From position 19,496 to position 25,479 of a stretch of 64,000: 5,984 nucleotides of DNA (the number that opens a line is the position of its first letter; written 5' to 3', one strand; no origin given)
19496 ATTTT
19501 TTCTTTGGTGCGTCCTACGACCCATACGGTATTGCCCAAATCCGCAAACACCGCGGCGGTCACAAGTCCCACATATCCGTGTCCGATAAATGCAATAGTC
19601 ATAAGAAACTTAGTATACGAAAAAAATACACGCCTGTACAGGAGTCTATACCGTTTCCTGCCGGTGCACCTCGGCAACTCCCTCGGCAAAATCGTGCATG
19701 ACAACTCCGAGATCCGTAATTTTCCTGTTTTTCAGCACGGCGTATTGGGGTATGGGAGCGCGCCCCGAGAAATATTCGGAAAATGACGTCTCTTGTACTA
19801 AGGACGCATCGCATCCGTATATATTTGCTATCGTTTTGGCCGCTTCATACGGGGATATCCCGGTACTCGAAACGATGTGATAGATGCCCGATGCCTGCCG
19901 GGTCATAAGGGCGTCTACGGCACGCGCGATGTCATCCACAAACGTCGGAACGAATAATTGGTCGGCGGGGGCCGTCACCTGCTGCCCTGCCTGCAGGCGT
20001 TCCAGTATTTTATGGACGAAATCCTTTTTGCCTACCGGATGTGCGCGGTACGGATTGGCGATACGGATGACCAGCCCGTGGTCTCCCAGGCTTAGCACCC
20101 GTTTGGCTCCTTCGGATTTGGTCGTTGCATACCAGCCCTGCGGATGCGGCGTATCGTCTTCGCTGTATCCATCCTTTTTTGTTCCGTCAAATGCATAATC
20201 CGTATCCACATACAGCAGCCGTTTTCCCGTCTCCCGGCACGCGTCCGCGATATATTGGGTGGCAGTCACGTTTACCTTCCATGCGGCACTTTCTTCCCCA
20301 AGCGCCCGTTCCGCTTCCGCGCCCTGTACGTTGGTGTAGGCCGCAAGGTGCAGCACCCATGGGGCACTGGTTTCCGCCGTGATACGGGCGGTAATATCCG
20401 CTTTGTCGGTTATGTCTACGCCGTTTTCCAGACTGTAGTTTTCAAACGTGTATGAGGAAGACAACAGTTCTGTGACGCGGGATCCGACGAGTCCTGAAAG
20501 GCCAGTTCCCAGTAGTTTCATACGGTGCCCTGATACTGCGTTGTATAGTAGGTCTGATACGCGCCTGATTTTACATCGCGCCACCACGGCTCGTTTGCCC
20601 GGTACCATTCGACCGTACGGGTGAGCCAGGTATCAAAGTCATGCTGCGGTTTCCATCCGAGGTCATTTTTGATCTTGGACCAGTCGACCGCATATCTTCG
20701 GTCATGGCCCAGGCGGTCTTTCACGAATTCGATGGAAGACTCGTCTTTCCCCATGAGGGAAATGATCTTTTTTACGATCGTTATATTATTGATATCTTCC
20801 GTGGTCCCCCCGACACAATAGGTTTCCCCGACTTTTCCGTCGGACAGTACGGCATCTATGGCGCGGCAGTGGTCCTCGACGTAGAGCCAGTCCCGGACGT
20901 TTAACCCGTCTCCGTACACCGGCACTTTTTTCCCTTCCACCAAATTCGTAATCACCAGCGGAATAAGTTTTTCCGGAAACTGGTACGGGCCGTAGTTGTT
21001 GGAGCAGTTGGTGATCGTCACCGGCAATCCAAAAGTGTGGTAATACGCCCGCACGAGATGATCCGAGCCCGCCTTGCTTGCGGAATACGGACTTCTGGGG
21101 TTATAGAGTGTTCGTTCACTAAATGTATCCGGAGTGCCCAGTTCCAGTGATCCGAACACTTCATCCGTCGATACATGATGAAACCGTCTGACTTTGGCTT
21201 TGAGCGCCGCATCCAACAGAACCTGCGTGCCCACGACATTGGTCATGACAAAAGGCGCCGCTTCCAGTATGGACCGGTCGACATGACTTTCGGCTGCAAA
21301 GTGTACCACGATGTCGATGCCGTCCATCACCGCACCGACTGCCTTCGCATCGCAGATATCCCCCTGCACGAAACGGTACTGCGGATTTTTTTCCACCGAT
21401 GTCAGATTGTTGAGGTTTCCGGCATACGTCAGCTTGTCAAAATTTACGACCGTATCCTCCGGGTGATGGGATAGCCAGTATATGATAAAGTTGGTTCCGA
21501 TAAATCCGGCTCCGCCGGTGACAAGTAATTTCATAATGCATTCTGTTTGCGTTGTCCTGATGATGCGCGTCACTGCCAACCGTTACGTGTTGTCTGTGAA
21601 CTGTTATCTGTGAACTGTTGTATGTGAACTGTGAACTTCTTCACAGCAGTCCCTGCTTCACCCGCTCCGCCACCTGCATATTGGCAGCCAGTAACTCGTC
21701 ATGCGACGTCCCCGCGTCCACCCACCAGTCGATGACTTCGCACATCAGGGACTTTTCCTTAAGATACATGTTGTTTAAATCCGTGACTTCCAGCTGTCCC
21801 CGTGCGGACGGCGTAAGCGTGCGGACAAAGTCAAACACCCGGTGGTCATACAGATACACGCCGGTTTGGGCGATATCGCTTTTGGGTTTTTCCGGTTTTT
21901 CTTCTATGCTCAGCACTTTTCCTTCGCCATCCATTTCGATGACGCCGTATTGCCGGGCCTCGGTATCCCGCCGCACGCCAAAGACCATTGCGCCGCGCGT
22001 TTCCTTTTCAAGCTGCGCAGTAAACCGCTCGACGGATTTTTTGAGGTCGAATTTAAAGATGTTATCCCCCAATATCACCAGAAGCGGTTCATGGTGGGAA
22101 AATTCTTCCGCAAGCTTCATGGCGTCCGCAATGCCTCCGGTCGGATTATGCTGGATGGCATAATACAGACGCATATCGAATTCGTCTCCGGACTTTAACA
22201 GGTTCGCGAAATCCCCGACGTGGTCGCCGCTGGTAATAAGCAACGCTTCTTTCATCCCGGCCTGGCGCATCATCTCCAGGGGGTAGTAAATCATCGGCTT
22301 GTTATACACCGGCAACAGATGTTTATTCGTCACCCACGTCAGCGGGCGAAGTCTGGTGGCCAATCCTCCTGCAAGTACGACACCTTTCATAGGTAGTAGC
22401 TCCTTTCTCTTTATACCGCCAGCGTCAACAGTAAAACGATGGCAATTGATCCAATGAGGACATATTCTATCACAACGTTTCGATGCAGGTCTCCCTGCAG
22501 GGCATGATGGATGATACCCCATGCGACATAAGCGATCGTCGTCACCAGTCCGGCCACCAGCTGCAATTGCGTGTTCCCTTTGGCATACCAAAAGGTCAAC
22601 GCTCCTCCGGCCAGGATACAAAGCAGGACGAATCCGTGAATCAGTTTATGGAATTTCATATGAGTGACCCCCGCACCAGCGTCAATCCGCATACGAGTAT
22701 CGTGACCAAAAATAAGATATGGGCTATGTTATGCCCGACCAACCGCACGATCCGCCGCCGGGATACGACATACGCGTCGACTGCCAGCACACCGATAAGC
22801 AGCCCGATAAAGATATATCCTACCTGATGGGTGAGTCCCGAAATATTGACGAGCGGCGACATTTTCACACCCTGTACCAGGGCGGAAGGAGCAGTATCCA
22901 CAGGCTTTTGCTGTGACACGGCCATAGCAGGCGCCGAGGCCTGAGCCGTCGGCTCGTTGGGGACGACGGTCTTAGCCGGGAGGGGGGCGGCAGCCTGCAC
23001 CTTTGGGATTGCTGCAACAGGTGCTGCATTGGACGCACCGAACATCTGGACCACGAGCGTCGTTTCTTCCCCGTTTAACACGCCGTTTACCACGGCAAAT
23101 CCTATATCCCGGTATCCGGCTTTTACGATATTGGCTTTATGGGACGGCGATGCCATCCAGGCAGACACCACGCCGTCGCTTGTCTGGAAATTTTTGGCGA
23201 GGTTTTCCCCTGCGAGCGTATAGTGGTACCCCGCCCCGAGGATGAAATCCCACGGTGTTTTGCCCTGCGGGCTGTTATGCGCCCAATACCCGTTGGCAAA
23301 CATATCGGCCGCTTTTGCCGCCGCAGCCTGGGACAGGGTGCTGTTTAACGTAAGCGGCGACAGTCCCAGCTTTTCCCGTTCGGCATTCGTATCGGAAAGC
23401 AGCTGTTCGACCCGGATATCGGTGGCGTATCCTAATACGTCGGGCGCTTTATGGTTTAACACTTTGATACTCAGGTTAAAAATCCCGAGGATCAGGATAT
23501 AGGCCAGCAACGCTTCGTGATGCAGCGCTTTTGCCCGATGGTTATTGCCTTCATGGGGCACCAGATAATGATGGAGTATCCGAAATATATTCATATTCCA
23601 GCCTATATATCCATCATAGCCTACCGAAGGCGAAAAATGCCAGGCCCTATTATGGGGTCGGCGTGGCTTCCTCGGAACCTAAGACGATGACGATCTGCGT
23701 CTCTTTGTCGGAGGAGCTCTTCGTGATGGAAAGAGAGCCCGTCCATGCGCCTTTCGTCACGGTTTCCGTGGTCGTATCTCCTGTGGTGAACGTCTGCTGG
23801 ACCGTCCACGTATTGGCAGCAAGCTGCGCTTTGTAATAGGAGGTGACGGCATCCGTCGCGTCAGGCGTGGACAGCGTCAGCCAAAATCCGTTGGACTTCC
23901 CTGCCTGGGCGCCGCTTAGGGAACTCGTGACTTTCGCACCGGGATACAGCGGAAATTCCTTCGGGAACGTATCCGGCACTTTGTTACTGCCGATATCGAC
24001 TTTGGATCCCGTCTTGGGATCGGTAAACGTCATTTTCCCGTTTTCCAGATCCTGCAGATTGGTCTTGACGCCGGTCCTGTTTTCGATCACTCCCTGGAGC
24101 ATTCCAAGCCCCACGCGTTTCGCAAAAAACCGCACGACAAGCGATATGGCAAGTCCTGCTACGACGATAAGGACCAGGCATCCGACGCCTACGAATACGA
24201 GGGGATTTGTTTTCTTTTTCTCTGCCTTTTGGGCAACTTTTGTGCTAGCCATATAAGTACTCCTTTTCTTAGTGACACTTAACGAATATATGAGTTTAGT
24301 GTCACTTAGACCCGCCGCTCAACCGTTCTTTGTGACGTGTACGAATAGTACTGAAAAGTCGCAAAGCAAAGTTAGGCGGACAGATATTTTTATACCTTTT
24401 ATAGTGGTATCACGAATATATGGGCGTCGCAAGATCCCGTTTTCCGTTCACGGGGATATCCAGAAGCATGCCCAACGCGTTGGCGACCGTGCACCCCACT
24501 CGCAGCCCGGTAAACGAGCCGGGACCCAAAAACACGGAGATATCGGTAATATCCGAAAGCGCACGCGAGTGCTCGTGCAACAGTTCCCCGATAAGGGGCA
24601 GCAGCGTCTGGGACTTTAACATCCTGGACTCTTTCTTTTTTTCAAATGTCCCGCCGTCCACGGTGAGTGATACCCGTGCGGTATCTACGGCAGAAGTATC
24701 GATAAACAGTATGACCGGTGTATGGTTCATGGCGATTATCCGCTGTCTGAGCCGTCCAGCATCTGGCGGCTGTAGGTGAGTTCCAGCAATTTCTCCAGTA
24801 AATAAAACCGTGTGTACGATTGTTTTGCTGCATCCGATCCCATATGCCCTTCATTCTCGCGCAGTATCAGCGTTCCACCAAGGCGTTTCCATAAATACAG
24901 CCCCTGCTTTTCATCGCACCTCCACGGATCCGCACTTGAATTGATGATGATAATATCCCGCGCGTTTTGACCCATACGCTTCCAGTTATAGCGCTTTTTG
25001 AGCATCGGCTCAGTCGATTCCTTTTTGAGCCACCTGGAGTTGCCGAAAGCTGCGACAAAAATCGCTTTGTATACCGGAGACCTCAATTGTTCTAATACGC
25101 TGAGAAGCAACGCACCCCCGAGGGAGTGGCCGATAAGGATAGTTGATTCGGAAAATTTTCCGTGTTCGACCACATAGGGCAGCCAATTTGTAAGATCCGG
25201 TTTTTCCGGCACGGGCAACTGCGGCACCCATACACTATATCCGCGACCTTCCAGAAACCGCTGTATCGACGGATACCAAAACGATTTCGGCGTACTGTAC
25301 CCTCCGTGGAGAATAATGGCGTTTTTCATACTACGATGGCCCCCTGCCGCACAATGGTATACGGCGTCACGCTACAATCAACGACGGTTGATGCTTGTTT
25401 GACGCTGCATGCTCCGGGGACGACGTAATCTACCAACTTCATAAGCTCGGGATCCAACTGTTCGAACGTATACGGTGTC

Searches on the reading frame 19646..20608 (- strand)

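Call 39: search_protein_families(library=pfam, proteins=[window:19646-20608:-], max_evalue=0.01)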
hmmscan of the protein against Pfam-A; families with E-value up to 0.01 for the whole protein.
window:19646-20608:- (320 aa): 5 families
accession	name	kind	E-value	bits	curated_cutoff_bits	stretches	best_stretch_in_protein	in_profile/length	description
PF04321.23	RmlD_sub_bind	-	4.5e-56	190.5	27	1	30-316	1-283/287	RmlD substrate binding domain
PF01370.27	Epimerase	-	1.3e-14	54.7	20.9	1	35-242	4-236/240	NAD dependent epimerase/dehydratase family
PF16363.11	GDP_Man_Dehyd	-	3.5e-05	23.8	27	1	57-187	53-181/332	GDP-mannose 4,6 dehydratase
PF01073.25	3Beta_HSD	-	0.00014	21.4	22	1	54-172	43-158/280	3-beta hydroxysteroid dehydrogenase/isomerase family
PF02719.21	Polysacc_synt_2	-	0.0016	18.1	20.2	1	65-148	62-140/293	Polysaccharide biosynthesis protein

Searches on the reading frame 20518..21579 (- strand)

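Call 39: search_protein_families(library=pfam, proteins=[window:20518-21579:-], max_evalue=0.01)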
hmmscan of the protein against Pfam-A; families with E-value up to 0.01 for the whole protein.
window:20518-21579:- (353 aa): 7 families
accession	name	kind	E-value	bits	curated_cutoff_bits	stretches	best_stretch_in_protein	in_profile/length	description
PF16363.11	GDP_Man_Dehyd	-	2.4e-80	270.9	27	1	19-320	1-330/332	GDP-mannose 4,6 dehydratase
PF01370.27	Epimerase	-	7.9e-64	215.8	20.9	1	19-257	2-240/240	NAD dependent epimerase/dehydratase family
PF01073.25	3Beta_HSD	-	2.9e-21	76.2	22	1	19-236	1-220/280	3-beta hydroxysteroid dehydrogenase/isomerase family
PF02719.21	Polysacc_synt_2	-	9.3e-17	61.6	20.2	1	18-160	1-151/293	Polysaccharide biosynthesis protein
PF07993.18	NAD_binding_4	-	1.5e-14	54.2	20.1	1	20-194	1-206/258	Male sterility protein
PF04321.23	RmlD_sub_bind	-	6.2e-11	42.3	27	1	16-180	1-140/287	RmlD substrate binding domain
PF13460.12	NAD_binding_10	-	5.5e-09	36.6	27.2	1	55-178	28-133/184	NAD(P)H-binding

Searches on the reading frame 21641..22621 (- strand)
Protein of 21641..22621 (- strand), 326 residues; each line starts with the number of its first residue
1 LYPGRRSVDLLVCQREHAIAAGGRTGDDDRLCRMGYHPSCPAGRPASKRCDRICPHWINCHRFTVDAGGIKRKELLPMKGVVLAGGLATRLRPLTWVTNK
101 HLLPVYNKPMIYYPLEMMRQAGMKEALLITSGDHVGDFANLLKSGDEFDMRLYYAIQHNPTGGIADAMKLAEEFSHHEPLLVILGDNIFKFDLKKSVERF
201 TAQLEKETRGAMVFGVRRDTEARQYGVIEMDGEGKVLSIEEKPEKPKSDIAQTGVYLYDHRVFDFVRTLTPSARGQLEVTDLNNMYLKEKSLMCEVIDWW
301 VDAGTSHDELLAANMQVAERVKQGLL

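Call 7: search_protein_families(library=pfam, proteins=[window:21641-22621:-])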
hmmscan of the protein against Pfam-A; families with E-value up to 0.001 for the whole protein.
window:21641-22621:- (326 aa): 2 families
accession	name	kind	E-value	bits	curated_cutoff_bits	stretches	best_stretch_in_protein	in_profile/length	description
PF00483.29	NTP_transferase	-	1.5e-54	185.6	21.2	1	79-319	1-244/245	Nucleotidyl transferase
PF12804.13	NTP_transf_3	-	6.9e-10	39.8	27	1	80-213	1-120/160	MobA-like NTP transferase domain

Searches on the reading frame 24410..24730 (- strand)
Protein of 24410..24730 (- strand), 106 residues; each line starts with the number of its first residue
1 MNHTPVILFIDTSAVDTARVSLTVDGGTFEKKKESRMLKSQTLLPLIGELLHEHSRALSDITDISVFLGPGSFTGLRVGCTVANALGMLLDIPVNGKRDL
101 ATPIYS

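Call 7: search_protein_families(library=pfam, proteins=[window:24410-24730:-])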
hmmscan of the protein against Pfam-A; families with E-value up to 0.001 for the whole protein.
window:24410-24730:- (106 aa): 1 family
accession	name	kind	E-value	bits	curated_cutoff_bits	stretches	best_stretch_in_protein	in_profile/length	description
PF00814.31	TsaD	-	1.1e-12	48.7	24.8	1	40-96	30-86/264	tRNA N6-adenosine threonylcarbamoyltransferase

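Call 42: find_encoding_contigs(protein=window:24410-24730:-, flank=4000, max_places=10)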
Protein window:24410-24730:- (106 aa): 8 contigs read that carry it; 4 places shown.
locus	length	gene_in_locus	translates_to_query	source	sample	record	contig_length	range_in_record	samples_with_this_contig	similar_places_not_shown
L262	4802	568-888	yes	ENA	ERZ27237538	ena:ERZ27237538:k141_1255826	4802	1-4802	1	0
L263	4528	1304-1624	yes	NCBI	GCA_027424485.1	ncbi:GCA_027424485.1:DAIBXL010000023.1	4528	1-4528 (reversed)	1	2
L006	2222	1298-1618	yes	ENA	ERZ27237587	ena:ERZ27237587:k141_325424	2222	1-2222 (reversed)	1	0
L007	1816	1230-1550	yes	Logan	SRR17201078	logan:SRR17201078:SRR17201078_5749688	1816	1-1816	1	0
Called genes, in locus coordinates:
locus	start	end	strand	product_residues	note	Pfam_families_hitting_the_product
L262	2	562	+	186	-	?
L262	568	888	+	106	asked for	PF00814:TsaD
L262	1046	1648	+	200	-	PF27226:AF_1845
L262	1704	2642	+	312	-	PF00188:CAP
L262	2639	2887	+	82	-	PF18900:DUF5656 (weak)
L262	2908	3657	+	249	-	PF00483:NTP_transferase, PF12804:NTP_transf_3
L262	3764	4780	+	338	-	PF01073:3Beta_HSD, PF01370:Epimerase, PF02719:Polysacc_synt_2, PF04321:RmlD_sub_bind, PF07993:NAD_binding_4, PF13460:NAD_binding_10, PF16363:GDP_Man_Dehyd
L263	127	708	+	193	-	PF01300:Sua5_yciO_yrdC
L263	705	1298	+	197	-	PF00561:Abhydrolase_1 (faint), PF06821:Ser_hydrolase, PF12697:Abhydrolase_6 (weak)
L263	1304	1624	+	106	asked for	PF00814:TsaD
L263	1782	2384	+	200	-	PF27226:AF_1845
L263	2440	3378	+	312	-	PF00188:CAP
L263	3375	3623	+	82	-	PF18900:DUF5656 (weak)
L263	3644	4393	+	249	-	PF00483:NTP_transferase, PF12804:NTP_transf_3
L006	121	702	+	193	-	PF01300:Sua5_yciO_yrdC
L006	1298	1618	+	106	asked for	PF00814:TsaD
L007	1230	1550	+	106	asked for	PF00814:TsaD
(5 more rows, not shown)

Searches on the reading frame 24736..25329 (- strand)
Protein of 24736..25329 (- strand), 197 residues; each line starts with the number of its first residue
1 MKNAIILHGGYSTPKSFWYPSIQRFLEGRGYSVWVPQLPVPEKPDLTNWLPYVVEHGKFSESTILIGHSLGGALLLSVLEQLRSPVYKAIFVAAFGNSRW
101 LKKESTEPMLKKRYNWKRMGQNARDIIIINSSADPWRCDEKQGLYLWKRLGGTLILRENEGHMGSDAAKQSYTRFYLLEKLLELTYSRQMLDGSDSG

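Call 7: search_protein_families(library=pfam, proteins=[window:24736-25329:-])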
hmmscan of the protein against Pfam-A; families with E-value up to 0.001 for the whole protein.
window:24736-25329:- (197 aa): 3 families
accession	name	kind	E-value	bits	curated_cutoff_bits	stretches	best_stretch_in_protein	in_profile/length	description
PF06821.19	Ser_hydrolase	-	6.3e-14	52.7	22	1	5-174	2-165/172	Serine hydrolase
PF12697.13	Abhydrolase_6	-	5.2e-07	31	26.3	1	5-100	2-100/217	Alpha/beta hydrolase family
PF00561.26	Abhydrolase_1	-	2.1e-06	28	25.8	1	5-114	4-120/245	alpha/beta hydrolase fold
